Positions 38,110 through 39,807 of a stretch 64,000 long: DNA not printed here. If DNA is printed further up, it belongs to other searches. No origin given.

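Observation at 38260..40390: Cytochrome P450 translationally coupled to crtA inside the carotenoid/bacteriochlorophyll cluster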

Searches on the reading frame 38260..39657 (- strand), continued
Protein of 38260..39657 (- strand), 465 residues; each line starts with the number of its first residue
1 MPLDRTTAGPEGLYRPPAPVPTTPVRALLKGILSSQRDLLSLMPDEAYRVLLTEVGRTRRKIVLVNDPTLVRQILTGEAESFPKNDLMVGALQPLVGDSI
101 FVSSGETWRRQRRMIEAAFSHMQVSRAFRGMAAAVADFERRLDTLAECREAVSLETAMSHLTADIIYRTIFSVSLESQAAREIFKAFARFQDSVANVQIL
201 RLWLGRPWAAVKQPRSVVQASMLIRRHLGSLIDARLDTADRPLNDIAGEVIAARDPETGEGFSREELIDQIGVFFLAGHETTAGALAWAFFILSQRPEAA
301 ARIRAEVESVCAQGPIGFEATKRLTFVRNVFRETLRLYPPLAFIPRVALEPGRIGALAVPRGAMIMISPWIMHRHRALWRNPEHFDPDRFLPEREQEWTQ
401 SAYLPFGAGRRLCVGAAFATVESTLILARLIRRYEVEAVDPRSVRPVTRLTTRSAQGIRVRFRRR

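Call 59: fold_search(model_id=the predicted structure, library=pdb)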
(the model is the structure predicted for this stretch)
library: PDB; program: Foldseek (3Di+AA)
matches with E <= 10: 1680; with E <= 0.001: 1655
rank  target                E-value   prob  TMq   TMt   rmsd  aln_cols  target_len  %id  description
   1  7wzl                  1.2e-24  1.00  0.77  0.79   6.3       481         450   28  Crystal structure of Cytochrome P450 184A1 from streptomyces avermitilis (released 2023-02-22)
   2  7wzm                  1.4e-23  1.00  0.79  0.80   5.4       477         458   28  Crystal structure of Cytochrome P450 184A1 from streptomyces avermitilis in complex with Oleic acid (released 2023-02-22)
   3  6l8h_B                4.8e-23  1.00  0.76  0.76   3.8       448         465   24  Crystal structure of CYP97C1 (released 2020-06-10)
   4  6l8h_A                6.1e-23  1.00  0.79  0.79   5.1       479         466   24  Crystal structure of CYP97C1 (released 2020-06-10)
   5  6l8i                  1.6e-22  1.00  0.76  0.80   3.5       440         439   26  Crystal structure of CYP97A3 mutant S290D/W300L/S304V (released 2020-06-10)
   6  6j95                  1.8e-22  1.00  0.74  0.77   4.9       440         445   26  Crystal structure of CYP97A3 in complex with retinal (released 2020-01-22)
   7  7f3h_C                3.1e-22  1.00  0.78  0.81   5.5       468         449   24  Crystal structure of cytochrome P450DA heme domain (released 2021-07-28)
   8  6l8j                  3.6e-22  1.00  0.76  0.80   4.3       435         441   27  Crystal structure of CYP97A3 mutant S290D/W300L/S304V in complex with retinal (released 2020-06-10)
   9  1yqp_A                4.4e-22  1.00  0.79  0.83   5.2       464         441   21  T268N mutant cytochrome domain of flavocytochrome P450 BM3 (released 2006-01-31)
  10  6k9s_B                4.8e-22  1.00  0.75  0.77   4.0       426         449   22  Structure of the Carbonylruthenium Mesoporphyrin IX-Reconstituted CYP102A1 Haem Domain with N-Abietoyl-L-Tryptophan (released 2020-03-18)
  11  1yqo_A                5.3e-22  1.00  0.80  0.84   5.2       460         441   21  T268A mutant heme domain of flavocytochrome P450 BM3 (released 2006-01-31)
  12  1p0w_A                5.3e-22  1.00  0.80  0.84   5.1       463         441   21  F393W mutant heme domain of flavocytochrome P450 BM3 (released 2003-12-09)
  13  1bvy_A                5.5e-22  1.00  0.78  0.82   4.1       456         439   21  COMPLEX OF THE HEME AND FMN-BINDING DOMAINS OF THE CYTOCHROME P450(BM-3) (released 1999-02-23)
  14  1jme_A                5.8e-22  1.00  0.80  0.84   5.1       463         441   21  Crystal Structure of Phe393His Cytochrome P450 BM3 (released 2001-11-23)
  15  9isu_A                5.8e-22  1.00  0.80  0.82   5.6       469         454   21  Crystal Structure of Cytochrome P450BM3 V-19A14 Mutant Heme Domain with N-Decanoyl-L-Homoserine Lactone (released 2024-12-04)
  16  6j94_A                7.3e-22  1.00  0.74  0.75   5.0       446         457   27  Crystal structure of CYP97A3 (released 2020-01-22)
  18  7y0t_A                8.4e-22  1.00  0.79  0.82   4.6       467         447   21  Crystal structure of the P450 BM3 heme domain mutant F87A in complex with N-imidazolyl-hexanoyl-L-phenylalanyl-L-pheny (released 2023-06-14)
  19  8hor_B                8.4e-22  1.00  0.81  0.82   5.2       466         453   22  Crystal structure of the P450 BM3 heme domain mutant F87A in complex with Im-C6-Phe(4CH3)-Tyr (released 2023-12-13)
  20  7ydl_B                8.8e-22  1.00  0.79  0.81   4.8       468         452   20  Crystal structure of the P450 BM3 heme domain mutant F87A/T268I/A184V/A82T in complex with N-imidazolyl-hexanoyl-L-phe (released 2023-07-12)
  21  1p0v_A                9.3e-22  1.00  0.80  0.84   5.1       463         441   22  F393A mutant heme domain of flavocytochrome P450 BM3 (released 2003-12-09)
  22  1p0x_A                9.3e-22  1.00  0.80  0.84   5.2       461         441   21  F393Y mutant heme domain of flavocytochrome P450 BM3 (released 2003-12-09)
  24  2x7y_B                9.7e-22  1.00  0.79  0.84   5.5       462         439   21  P450 BM3 F87A in complex with DMSO (released 2011-03-23)
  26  7y9j_B                1.0e-21  1.00  0.79  0.81   5.4       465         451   21  Crystal structure of P450 BM3-TMK from Bacillus megaterium in complex with 5-nitro-1,2-benzisoxazole (released 2023-06-28)
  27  2ij2_B                1.1e-21  1.00  0.80  0.82   4.7       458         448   22  Atomic structure of the heme domain of flavocytochrome P450-BM3 (released 2006-11-07)
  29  6n6q_B                1.2e-21  1.00  0.77  0.80   6.2       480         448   24  Crystal structure of a Cytochrome P450 (CYP102L1) (released 2019-06-05)
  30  6j94_B                1.2e-21  1.00  0.74  0.75   5.0       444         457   26  Crystal structure of CYP97A3 (released 2020-01-22)
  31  4hgh_A                1.2e-21  1.00  0.81  0.82   5.5       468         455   21  Crystal structure of P450 BM3 5F5 heme domain variant complexed with styrene (dataset I) (released 2013-05-01)
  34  6n6q_A                1.5e-21  1.00  0.75  0.78   5.1       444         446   24  Crystal structure of a Cytochrome P450 (CYP102L1) (released 2019-06-05)
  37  8hou_B                1.6e-21  1.00  0.79  0.81   5.6       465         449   20  Crystal structure of the P450 BM3 heme domain mutant F87A-T268V in complex with Im-N-C4-Phe-Phe (released 2023-12-13)
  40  4kpb_A                1.7e-21  1.00  0.78  0.82   4.7       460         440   22  Crystal structure of cytochrome P450 BM-3 R47E mutant (released 2013-07-24)
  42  2nnb_A                1.9e-21  1.00  0.80  0.84   5.2       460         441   22  The Q403K mutant heme domain of flavocytochrome P450 BM3 (released 2007-09-11)
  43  8hoo_A                1.9e-21  1.00  0.81  0.83   4.3       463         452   22  Crystal structure of the P450 BM3 heme domain mutant F87A in complex with Im-C6-Tyr-Nap (released 2023-12-13)
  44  8hoo_B                1.9e-21  1.00  0.80  0.83   4.5       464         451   22  Crystal structure of the P450 BM3 heme domain mutant F87A in complex with Im-C6-Tyr-Nap (released 2023-12-13)
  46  2hpd_A                2.1e-21  1.00  0.81  0.82   5.5       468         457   22  CRYSTAL STRUCTURE OF HEMOPROTEIN DOMAIN OF P450BM-3, A PROTOTYPE FOR MICROSOMAL P450'S (released 1993-10-31)
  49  2x80_A                2.2e-21  1.00  0.81  0.83   5.4       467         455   21  P450 BM3 F87A in complex with DMSO (released 2011-03-23)
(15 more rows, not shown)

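Call 65: find_homologous_proteins(query=L060:8001-9362:+, max_evalue=1e-100)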
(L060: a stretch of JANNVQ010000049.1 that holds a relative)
Query L060:8001-9362:+ (454 aa): 1702 proteins with E <= 1e-100 among 8000 candidates; the best 120 are listed.
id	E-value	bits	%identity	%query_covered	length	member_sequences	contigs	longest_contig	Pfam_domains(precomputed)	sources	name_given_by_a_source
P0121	5.2e-293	989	95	100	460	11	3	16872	PF00067.28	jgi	jgi:cytochrome P450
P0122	1.4e-275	932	91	97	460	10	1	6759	PF00067.28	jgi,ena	jgi:cytochrome P450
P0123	1.6e-264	895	87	100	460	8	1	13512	PF00067.28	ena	-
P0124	1.2e-262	889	86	97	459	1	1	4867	PF00067.28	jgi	jgi:cytochrome P450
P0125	1.1e-261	886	86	97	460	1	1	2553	PF00067.28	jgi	-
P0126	2.8e-261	885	86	97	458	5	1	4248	PF00067.28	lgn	-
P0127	1.6e-260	882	86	97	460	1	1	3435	PF00067.28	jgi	-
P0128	2.6e-260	882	84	100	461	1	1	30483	PF00067.28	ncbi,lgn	-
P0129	5.8e-259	877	84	99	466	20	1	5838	PF00067.28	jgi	jgi:cytochrome P450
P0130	8.3e-259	877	84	100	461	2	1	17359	PF00067.28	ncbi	-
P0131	5.8e-258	874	84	99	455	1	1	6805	PF00067.28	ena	-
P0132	1.9e-257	872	84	99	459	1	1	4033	PF00067.28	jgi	jgi:cytochrome P450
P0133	2.0e-257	872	84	99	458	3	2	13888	PF00067.28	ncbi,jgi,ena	-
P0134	2.9e-255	865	84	99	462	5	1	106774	PF00067.28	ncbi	-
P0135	2.3e-252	855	83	97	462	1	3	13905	PF00067.28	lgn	-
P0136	1.7e-248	843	81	97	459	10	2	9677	PF00067.28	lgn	-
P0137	1.0e-247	840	82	98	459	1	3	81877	PF00067.28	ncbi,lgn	-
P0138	2.3e-236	803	78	99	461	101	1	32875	PF00067.28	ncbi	ncbi:MAG: cytochrome P450 [Gemmatimonadaceae bacterium]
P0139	3.3e-236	802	78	100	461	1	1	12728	PF00067.28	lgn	-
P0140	2.1e-235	800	78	99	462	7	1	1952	PF00067.28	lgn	-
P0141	3.1e-235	799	78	99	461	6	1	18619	PF00067.28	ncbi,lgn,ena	-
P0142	6.8e-235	798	78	96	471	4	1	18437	PF00067.28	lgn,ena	-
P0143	1.9e-227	773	76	96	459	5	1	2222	PF00067.28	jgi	jgi:cytochrome P450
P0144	7.6e-227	771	76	99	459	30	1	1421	PF00067.28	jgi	jgi:cytochrome P450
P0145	1.8e-225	767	76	96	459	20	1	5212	PF00067.28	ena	-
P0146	9.3e-225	764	75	99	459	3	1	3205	PF00067.28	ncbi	ncbi:MAG: cytochrome P450 [Gemmatimonadota bacterium]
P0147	6.7e-219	745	77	94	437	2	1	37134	PF00067.28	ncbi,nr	ncbi:MAG: cytochrome P450, partial [Gemmatimonadota bacterium]|nr:cytochrome P450 [Gemmatimonadota b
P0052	2.0e-217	740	71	99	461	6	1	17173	PF00067.28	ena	-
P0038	1.1e-215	735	71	99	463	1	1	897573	PF00067.28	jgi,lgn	-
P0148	3.6e-212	723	70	99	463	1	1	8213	PF00067.28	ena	-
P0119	9.2e-210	715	69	99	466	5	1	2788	PF00067.28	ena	-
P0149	2.8e-209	713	73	94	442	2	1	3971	PF00067.28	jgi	jgi:cytochrome P450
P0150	1.3e-207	708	69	99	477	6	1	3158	PF00067.28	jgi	-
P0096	2.8e-207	707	69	99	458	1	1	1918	PF00067.28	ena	-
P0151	4.0e-206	703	68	99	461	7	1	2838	PF00067.28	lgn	-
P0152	1.8e-200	684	66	99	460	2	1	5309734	PF00067.28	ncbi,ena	-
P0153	1.1e-199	682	69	94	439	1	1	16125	PF00067.28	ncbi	-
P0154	7.5e-195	666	64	99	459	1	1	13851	PF00067.28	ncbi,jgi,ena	jgi:cytochrome P450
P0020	1.5e-192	658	64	96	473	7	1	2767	PF00067.28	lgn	-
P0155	1.2e-191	655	63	99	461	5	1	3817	PF00067.28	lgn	-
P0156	4.5e-191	653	63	98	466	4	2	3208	PF00067.28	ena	-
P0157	6.1e-191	653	63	99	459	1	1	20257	PF00067.28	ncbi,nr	ncbi:MAG: cytochrome P450 [Gemmatimonadetes bacterium]|nr:cytochrome P450 [Gemmatimonadota bacterium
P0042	5.4e-190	650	65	95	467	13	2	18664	PF00067.28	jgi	-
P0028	6.6e-190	650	63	96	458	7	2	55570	PF00067.28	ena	-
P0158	9.5e-190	649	62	99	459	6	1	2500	PF00067.28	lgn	-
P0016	1.5e-188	645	63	99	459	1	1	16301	PF00067.28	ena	-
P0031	1.6e-188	645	62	96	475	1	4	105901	PF00067.28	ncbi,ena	-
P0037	2.6e-188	644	64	96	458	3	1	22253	PF00067.28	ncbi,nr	ncbi:MAG: cytochrome P450 [Gemmatimonadaceae bacterium]|nr:cytochrome P450 [Gemmatimonadaceae bacter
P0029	1.2e-187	642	63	99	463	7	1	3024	PF00067.28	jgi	jgi:cytochrome P450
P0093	2.0e-187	641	63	96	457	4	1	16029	PF00067.28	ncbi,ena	-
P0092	4.1e-187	640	65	96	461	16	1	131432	PF00067.28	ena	-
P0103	4.6e-187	640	65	96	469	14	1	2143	PF00067.28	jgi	jgi:cytochrome P450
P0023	1.1e-186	639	60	99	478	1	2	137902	PF00067.28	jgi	jgi:cytochrome P450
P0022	1.5e-186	639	62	99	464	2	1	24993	PF00067.28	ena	-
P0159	5.1e-186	637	64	96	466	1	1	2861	PF00067.28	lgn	-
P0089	7.2e-186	636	64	96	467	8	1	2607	PF00067.28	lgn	-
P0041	9.6e-186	636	61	100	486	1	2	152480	PF00067.28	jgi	jgi:cytochrome P450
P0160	1.6e-185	635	61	98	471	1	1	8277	PF00067.28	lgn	-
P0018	2.3e-185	635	62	99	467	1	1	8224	PF00067.28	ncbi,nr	ncbi:MAG: cytochrome P450 [Gemmatimonadaceae bacterium]|nr:cytochrome P450 [Gemmatimonadaceae bacter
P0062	4.2e-185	634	63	95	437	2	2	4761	PF00067.28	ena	-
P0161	5.4e-185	633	63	96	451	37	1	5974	PF00067.28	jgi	-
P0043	6.6e-185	633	64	95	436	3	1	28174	PF00067.28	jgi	jgi:cytochrome P450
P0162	1.0e-184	632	64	95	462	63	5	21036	PF00067.28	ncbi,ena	-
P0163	1.1e-184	632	64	96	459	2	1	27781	PF00067.28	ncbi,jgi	jgi:cytochrome P450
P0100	1.3e-184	632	64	96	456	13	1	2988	PF00067.28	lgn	-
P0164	1.6e-184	632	62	96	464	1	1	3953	PF00067.28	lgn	-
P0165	3.3e-184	631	64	100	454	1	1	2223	PF00067.28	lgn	-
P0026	6.2e-184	630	61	99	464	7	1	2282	PF00067.28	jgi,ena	-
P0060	7.3e-184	630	61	95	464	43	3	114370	PF00067.28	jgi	jgi:cytochrome P450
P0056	6.3e-183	627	60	99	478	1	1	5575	PF00067.28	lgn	-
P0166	6.5e-183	627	64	98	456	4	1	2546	PF00067.28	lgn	-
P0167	8.1e-183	626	64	96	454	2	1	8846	PF00067.28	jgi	jgi:cytochrome P450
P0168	8.7e-183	626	61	100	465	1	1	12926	PF00067.28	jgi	jgi:cytochrome P450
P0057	1.7e-182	625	59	100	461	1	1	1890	PF00067.28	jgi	jgi:cytochrome P450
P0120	1.8e-182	625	59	100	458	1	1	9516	PF00067.28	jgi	jgi:cytochrome P450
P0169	2.4e-182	625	61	96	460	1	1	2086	PF00067.28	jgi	jgi:cytochrome P450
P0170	4.3e-182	624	62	98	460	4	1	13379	PF00067.28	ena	-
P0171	4.8e-182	624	62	96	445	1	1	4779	PF00067.28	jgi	jgi:cytochrome P450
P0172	9.4e-182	623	62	96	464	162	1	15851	PF00067.28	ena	-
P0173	1.6e-181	622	64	96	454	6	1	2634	PF00067.28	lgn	-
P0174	3.5e-181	621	61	95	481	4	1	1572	PF00067.28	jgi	jgi:cytochrome P450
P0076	3.8e-181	621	62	97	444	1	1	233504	PF00067.28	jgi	-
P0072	4.6e-181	620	62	96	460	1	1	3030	PF00067.28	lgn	-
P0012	1.0e-180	619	61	99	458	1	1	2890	PF00067.28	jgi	jgi:cytochrome P450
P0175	1.1e-180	619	61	96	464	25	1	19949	PF00067.28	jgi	-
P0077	1.4e-180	619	60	99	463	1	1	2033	PF00067.28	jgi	jgi:cytochrome P450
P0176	2.4e-180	618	62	95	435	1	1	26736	PF00067.28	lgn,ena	-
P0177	2.8e-180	618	60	100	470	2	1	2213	PF00067.28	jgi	jgi:cytochrome P450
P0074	2.9e-180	618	60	96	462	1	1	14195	PF00067.28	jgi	jgi:cytochrome P450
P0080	4.0e-180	617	60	99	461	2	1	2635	PF00067.28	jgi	jgi:cytochrome P450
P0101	5.1e-180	617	63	96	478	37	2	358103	PF00067.28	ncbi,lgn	-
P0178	5.7e-180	617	60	96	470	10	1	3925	PF00067.28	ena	-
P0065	1.2e-179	616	60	99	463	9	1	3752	PF00067.28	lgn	-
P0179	1.2e-179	616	60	99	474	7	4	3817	PF00067.28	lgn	-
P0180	1.4e-179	616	62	100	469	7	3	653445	PF00067.28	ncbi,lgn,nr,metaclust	ncbi:MAG: cytochrome P450 [Gemmatimonadetes bacterium]|nr:cytochrome P450 [Gemmatimonadota bacterium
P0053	1.8e-179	615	62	96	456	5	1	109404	PF00067.28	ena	-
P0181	2.1e-179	615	63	97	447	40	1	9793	PF00067.28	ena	-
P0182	2.2e-179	615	63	97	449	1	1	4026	PF00067.28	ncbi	-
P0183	3.4e-179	614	61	98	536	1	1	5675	PF00067.28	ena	-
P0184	5.5e-179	614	60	96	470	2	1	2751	PF00067.28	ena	-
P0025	5.8e-179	614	60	96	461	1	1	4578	PF00067.28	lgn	-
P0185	9.0e-179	613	62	96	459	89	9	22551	PF00067.28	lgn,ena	-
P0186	1.0e-178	613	61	99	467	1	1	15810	PF00067.28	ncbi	-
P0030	1.6e-178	612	60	99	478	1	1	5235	PF00067.28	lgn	-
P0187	2.3e-178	612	60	98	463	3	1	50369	PF00067.28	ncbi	-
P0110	2.4e-178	611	61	98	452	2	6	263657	PF00067.28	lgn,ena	-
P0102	2.7e-178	611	60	99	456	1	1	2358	PF00067.28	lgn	-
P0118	2.9e-178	611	59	100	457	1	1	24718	PF00067.28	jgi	jgi:cytochrome P450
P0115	3.1e-178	611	59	99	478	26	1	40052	PF00067.28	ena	-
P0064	3.4e-178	611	59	99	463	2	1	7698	PF00067.28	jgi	jgi:cytochrome P450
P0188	3.5e-178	611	60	99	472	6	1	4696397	PF00067.28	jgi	jgi:cytochrome P450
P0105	3.5e-178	611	60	100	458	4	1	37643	PF00067.28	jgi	jgi:cytochrome P450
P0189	4.1e-178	611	63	96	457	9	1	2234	PF00067.28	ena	-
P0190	1.2e-177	609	60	99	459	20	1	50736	PF00067.28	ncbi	ncbi:MAG: cytochrome P450 [Gemmatimonadota bacterium]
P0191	1.3e-177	609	60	96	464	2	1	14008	PF00067.28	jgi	jgi:cytochrome P450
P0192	2.0e-177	609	60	96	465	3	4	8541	PF00067.28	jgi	jgi:cytochrome P450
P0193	2.2e-177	608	59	100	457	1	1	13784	PF00067.28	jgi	jgi:cytochrome P450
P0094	3.2e-177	608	59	100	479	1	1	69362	PF00067.28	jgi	jgi:cytochrome P450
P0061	3.3e-177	608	59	99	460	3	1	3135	PF00067.28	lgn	-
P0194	4.6e-177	607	60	99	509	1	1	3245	PF00067.28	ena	-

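Call 66: find_encoding_contigs(protein=P0188, flank=8000, max_places=2)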
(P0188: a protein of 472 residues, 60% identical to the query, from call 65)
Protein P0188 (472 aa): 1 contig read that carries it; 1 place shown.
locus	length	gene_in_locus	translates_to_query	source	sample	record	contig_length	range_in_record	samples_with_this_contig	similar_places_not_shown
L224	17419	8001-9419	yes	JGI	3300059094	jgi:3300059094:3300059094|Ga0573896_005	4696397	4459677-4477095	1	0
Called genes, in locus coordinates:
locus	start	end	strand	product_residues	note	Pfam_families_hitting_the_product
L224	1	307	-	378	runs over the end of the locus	PF08100:Dimerisation, PF00891:Methyltransf_2, PF13489:Methyltransf_23, PF08242:Methyltransf_12 (weak)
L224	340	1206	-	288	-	PF00348:polyprenyl_synt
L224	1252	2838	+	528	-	PF01946:Thi4 (weak), PF00890:FAD_binding_2 (faint), PF01266:DAO, PF01494:FAD_binding_3 (faint), PF01593:Amino_oxidase, PF03486:HI0933_like (weak), PF07992:Pyr_redox_2 (faint), PF13450:NAD_binding_8, +1 more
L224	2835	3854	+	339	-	PF27123:CrtC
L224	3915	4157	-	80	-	-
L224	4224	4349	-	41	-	-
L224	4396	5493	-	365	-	PF00494:SQS_PSY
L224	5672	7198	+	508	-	PF00890:FAD_binding_2 (weak), PF01266:DAO (weak), PF13450:NAD_binding_8, PF01593:Amino_oxidase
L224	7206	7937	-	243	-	-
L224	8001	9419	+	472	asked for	PF00067:p450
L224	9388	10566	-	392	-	PF02655:ATP-grasp_3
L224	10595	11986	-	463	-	PF00392:GntR, PF00155:Aminotran_1_2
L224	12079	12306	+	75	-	PF06568:YjiS-like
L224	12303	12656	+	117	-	PF16867:DMSP_lyase (weak), PF07883:Cupin_2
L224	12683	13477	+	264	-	PF02567:PhzC-PhzF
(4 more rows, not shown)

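Call 67: find_encoding_contigs(protein=P0152, flank=8000, max_places=2)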
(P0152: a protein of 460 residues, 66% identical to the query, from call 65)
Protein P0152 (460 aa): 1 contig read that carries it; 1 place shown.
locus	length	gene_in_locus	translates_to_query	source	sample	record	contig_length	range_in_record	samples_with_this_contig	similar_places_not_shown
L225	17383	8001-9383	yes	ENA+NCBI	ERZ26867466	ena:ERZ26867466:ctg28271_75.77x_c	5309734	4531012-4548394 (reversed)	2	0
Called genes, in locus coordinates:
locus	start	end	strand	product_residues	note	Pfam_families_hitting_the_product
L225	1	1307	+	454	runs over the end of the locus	PF02881:SRP54_N, PF06414:Zeta_toxin (faint), PF00448:SRP54, PF13401:AAA_22, PF01656:CbiA (weak), PF13207:AAA_17 (weak), PF13671:AAA_33 (weak), PF02978:SRP_SPB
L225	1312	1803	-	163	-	-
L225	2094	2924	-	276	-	PF13620:CarboxypepD_reg, PF13715:CarbopepD_reg_2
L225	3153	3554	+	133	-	PF00886:Ribosomal_S16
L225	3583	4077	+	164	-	PF01782:RimM, PF24986:PRC_RimM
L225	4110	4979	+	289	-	PF01746:tRNA_m1G_MT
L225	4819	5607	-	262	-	PF03602:Cons_hypoth95, PF05175:MTS (weak)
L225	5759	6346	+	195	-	-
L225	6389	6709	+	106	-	-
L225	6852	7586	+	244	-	-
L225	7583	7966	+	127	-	-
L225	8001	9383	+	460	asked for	PF00067:p450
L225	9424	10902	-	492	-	PF00890:FAD_binding_2 (weak), PF01266:DAO (faint), PF01593:Amino_oxidase, PF03486:HI0933_like (faint), PF07992:Pyr_redox_2 (faint), PF13450:NAD_binding_8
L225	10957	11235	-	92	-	-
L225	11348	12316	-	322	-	PF04240:Caroten_synth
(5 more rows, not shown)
